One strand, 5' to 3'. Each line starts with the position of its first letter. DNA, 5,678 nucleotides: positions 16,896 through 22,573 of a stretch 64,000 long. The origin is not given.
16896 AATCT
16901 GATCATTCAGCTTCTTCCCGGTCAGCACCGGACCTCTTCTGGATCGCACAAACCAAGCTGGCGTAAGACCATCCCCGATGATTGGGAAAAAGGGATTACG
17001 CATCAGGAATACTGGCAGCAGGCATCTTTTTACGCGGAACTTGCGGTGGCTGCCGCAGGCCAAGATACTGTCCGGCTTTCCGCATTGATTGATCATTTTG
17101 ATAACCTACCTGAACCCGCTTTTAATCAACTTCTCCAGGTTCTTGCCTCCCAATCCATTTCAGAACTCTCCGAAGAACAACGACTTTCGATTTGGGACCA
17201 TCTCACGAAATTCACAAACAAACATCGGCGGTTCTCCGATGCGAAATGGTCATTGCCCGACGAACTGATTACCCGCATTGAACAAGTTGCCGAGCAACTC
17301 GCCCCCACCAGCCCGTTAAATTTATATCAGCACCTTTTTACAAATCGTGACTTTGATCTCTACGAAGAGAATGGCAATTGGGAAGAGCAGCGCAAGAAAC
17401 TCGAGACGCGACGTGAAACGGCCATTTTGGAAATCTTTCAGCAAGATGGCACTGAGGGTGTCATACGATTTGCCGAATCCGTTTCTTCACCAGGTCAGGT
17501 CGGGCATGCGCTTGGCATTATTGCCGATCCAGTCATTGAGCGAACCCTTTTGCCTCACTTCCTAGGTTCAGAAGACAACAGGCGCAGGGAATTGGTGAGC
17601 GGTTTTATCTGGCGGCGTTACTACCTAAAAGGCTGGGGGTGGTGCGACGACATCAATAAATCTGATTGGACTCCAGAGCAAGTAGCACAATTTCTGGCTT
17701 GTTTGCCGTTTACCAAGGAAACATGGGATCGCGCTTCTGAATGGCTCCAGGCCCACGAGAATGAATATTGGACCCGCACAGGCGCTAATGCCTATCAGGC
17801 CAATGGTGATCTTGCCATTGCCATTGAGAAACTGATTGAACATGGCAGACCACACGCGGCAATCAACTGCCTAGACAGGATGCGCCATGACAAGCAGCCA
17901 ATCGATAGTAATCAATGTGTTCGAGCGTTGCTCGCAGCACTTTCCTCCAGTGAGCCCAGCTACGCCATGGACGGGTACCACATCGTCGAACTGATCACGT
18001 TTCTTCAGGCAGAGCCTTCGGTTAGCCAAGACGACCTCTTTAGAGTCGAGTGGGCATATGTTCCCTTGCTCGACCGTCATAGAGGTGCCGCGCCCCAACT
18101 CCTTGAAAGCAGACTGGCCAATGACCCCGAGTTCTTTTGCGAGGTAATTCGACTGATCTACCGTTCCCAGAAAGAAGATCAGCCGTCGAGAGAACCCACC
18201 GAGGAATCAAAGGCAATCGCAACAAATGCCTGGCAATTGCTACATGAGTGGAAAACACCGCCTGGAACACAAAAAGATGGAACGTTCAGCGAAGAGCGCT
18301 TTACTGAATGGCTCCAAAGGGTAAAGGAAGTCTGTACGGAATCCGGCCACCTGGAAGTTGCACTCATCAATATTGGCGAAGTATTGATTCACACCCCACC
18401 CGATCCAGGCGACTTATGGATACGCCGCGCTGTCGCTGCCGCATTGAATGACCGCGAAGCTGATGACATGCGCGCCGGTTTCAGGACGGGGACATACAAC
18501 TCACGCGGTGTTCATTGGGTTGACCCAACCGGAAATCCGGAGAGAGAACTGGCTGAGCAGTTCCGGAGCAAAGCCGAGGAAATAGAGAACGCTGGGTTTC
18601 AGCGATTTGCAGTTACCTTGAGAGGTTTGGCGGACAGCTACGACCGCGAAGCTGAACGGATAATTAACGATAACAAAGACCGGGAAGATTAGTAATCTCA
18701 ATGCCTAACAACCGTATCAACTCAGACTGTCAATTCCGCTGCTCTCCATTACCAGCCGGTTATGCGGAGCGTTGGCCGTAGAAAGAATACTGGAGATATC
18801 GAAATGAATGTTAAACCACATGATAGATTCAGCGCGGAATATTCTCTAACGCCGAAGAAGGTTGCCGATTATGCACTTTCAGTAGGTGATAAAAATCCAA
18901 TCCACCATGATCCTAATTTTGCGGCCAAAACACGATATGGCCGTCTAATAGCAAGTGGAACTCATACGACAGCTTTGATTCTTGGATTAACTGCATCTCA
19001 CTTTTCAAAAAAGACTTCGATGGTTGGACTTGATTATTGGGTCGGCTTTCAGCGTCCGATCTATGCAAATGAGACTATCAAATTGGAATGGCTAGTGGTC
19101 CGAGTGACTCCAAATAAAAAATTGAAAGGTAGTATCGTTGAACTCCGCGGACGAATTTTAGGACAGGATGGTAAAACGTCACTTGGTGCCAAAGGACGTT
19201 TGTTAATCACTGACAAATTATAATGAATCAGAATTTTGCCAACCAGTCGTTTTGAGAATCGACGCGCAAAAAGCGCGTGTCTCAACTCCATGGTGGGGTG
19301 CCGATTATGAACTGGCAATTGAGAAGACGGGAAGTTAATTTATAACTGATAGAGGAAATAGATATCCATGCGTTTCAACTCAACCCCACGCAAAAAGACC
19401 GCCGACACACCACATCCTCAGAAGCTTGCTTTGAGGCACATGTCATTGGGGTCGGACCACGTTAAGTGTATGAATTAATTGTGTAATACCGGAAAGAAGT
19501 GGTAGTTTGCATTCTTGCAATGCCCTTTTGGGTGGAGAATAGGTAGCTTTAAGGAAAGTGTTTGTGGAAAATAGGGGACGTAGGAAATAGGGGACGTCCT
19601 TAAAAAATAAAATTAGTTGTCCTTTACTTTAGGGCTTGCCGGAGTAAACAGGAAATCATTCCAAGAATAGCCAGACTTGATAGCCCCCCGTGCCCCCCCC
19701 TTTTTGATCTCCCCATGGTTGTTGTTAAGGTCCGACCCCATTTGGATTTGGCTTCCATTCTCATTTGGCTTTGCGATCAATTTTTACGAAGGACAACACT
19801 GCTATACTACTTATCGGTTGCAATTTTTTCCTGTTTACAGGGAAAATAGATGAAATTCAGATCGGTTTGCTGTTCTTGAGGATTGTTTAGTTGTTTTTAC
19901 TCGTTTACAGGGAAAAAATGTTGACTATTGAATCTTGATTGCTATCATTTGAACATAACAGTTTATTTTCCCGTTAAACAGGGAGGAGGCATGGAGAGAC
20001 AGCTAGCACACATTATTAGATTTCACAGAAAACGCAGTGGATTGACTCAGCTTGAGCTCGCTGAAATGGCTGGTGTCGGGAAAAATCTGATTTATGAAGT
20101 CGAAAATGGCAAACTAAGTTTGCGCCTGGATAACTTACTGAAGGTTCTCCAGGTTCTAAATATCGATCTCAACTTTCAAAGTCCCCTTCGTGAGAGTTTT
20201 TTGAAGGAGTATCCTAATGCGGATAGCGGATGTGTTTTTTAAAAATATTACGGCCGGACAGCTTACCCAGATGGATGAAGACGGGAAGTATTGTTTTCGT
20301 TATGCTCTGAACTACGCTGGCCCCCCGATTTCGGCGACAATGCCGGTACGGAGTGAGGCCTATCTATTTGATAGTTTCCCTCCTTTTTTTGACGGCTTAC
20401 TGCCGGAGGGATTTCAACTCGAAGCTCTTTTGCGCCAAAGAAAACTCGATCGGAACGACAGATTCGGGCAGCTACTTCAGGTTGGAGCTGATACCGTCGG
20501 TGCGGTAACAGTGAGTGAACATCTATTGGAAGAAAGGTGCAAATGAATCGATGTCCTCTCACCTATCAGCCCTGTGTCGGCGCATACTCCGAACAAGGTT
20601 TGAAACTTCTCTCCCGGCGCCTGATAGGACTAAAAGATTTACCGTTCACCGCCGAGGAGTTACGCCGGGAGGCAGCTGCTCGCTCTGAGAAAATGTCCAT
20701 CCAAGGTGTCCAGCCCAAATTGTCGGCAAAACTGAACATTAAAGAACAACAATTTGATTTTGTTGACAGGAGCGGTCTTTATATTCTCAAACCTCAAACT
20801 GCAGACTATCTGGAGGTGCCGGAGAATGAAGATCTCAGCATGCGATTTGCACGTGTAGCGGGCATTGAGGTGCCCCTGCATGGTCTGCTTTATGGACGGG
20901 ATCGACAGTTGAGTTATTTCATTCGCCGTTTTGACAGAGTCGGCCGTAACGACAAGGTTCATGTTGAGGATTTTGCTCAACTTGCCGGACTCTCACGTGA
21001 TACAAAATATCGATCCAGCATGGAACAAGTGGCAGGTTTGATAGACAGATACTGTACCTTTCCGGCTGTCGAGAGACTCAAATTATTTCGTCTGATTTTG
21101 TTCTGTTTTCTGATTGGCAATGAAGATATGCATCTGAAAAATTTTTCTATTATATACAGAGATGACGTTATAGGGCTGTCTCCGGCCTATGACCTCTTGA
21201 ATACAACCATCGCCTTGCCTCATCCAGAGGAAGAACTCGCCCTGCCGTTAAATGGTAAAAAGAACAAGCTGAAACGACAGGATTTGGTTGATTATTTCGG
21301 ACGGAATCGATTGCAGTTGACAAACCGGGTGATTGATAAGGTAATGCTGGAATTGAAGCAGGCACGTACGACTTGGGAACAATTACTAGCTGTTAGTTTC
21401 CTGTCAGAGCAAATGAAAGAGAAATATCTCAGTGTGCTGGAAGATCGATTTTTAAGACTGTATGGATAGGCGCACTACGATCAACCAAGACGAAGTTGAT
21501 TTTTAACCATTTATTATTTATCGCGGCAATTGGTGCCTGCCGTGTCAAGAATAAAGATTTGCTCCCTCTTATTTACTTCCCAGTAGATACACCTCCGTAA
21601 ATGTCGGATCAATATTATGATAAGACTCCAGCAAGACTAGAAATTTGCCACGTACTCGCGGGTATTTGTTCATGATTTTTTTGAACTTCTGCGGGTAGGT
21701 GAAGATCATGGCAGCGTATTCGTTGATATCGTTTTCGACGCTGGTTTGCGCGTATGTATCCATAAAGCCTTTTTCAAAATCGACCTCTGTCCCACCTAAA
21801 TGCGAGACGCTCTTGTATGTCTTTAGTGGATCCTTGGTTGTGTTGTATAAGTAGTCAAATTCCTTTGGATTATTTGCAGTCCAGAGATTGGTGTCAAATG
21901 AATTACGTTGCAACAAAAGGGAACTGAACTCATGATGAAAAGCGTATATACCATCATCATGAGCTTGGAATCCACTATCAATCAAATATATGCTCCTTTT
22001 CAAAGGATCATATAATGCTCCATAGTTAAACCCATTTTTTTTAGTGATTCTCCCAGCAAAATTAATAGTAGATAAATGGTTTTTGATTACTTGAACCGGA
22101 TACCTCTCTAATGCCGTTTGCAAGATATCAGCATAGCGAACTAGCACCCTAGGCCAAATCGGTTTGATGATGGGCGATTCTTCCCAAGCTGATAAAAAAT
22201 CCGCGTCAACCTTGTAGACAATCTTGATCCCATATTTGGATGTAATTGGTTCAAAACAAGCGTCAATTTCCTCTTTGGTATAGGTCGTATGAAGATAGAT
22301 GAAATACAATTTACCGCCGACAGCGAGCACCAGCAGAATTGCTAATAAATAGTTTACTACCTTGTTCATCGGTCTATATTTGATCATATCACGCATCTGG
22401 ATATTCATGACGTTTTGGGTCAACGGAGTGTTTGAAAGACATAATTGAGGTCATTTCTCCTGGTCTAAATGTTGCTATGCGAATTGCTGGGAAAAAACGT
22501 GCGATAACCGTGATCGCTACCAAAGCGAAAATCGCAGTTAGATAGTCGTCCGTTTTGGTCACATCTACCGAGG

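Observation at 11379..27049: ~15.6-kb compositionally mosaic accessory segment bounded by imperfect direct repeats, lying between cusCBA and downstream core genes and carrying copA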

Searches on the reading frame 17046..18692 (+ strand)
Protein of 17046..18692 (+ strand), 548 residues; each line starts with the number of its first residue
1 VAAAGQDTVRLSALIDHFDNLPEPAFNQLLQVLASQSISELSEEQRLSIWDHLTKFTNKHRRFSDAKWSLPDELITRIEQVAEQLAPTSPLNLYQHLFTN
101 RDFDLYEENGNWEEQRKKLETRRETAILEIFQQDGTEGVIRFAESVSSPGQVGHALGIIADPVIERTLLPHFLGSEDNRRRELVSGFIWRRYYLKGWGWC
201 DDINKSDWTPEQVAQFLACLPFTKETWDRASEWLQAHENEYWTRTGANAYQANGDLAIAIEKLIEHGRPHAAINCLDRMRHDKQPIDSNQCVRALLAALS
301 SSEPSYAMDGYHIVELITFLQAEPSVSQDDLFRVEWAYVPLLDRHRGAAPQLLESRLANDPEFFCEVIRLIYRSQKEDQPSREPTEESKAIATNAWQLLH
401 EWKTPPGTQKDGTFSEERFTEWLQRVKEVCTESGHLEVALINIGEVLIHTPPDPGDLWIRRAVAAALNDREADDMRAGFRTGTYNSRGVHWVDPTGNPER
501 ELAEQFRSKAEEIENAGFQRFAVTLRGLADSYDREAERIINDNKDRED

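Call 10: search_protein_families(library=pfam, proteins=[window:17046-18692:+])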
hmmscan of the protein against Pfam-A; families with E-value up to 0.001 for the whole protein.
window:17046-18692:+ (548 aa): 0 families

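Call 44: search_protein_families(library=ncbifam, proteins=[window:17046-18692:+], max_evalue=0.01)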
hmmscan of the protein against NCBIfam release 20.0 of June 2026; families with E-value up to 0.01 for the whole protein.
window:17046-18692:+ (548 aa): 1 family
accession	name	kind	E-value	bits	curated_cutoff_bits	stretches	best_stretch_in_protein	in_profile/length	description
TIGR03623.1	TIGR03623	subfamily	0.0041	15.4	299.6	1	386-439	90-144/876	probable DNA repair protein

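Call 45: search_protein_families(library=padloc, proteins=[window:17046-18692:+], max_evalue=0.01)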
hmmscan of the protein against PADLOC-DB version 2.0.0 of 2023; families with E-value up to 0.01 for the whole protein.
window:17046-18692:+ (548 aa): 0 families

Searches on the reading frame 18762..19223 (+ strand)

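Call 10: search_protein_families(library=pfam, proteins=[window:18762-19223:+])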
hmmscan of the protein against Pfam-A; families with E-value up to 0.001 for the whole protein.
window:18762-19223:+ (153 aa): 2 families
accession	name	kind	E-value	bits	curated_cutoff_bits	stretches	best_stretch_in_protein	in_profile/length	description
PF01575.25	MaoC_dehydratas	-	3.1e-18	66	27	1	22-121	11-110/123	MaoC like domain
PF13452.11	FAS1_DH_region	-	1.3e-06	29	22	1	26-137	11-126/132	FAS1-like, dehydratase domain region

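Call 44: search_protein_families(library=ncbifam, proteins=[window:18762-19223:+], max_evalue=0.01)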
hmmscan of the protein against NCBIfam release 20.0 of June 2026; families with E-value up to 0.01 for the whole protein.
window:18762-19223:+ (153 aa): 7 families
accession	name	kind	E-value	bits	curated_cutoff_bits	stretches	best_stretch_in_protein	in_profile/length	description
NF040624.1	HadA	equivalog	1.8e-07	31.5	180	1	22-138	6-126/144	(3R)-hydroxyacyl-ACP dehydratase subunit HadA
NF040620.1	fused_HadA_HadB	exception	8.1e-07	28.8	350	1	22-109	6-99/329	fused (3R)-hydroxyacyl-ACP dehydratase subunits HadA/HadB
NF006045.0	PRK08190.1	subfamily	1e-06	27.9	282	1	22-139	19-131/467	bifunctional enoyl-CoA hydratase/phosphate acetyltransferase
NF038241.1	RipB_Ich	equivalog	3e-06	27.2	340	1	44-148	56-161/175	(R)-specific enoyl-CoA hydratase RipB/Ich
NF010246.0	PRK13693.1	equivalog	0.00021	21.2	203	1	26-100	19-91/142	(3R)-hydroxyacyl-ACP dehydratase subunit HadB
NF010245.0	PRK13692.1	equivalog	0.0011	18.8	232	1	17-109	8-106/159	(3R)-hydroxyacyl-ACP dehydratase subunit HadA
NF010244.0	PRK13691.1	exception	0.004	17.1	221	1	26-137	17-132/166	(3R)-hydroxyacyl-ACP dehydratase subunit HadC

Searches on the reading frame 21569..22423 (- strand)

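Call 8: search_protein_families(library=pfam, proteins=[window:21569-22423:-])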
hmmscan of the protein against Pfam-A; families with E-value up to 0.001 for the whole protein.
window:21569-22423:- (284 aa): 1 family
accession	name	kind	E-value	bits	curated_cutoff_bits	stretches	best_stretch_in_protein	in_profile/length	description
PF15890.11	Peptidase_Mx1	-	8.8e-06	25.7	25.6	1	161-253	127-206/240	Putative zinc-binding metallo-peptidase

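Call 44: search_protein_families(library=ncbifam, proteins=[window:21569-22423:-], max_evalue=0.01)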
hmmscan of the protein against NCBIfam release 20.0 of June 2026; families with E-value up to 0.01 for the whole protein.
window:21569-22423:- (284 aa): 2 families
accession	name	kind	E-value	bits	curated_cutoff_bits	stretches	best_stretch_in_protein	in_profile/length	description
NF047804.1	LIC13305_lipo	equivalog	4.3e-07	29.5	250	1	96-251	75-229/274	LIC13305 family lipoprotein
TIGR04549.1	LP_HExxH_w_tonB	subfamily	0.0012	18.1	75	1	161-253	140-219/261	substrate import-associated zinc metallohydrolase lipoprotein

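Call 45: search_protein_families(library=padloc, proteins=[window:21569-22423:-], max_evalue=0.01)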
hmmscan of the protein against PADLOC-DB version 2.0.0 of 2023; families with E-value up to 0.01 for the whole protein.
window:21569-22423:- (284 aa): 0 families
